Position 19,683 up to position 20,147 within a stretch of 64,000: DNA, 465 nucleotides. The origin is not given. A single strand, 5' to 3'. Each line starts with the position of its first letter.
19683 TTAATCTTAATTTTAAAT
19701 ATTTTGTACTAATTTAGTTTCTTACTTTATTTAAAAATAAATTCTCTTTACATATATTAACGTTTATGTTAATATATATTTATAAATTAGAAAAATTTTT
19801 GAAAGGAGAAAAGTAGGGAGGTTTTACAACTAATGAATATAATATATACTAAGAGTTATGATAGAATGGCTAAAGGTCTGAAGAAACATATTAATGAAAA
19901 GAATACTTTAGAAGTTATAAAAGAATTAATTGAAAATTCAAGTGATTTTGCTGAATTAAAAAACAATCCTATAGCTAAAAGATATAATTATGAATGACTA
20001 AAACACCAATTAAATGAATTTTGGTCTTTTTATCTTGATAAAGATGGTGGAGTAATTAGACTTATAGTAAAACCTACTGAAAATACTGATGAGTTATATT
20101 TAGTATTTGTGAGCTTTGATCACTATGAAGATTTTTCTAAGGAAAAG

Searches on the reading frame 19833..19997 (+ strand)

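Call 79: search_protein_families(library=pfam, proteins=[window:19833-19997:+], max_evalue=0.05)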
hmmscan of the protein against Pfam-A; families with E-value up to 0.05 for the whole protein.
window:19833-19997:+ (54 aa): 1 family
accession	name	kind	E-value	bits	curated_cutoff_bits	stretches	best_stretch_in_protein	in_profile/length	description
PF17279.8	DUF5344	-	0.019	15.9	27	1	7-42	20-55/87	Family of unknown function (DUF5344)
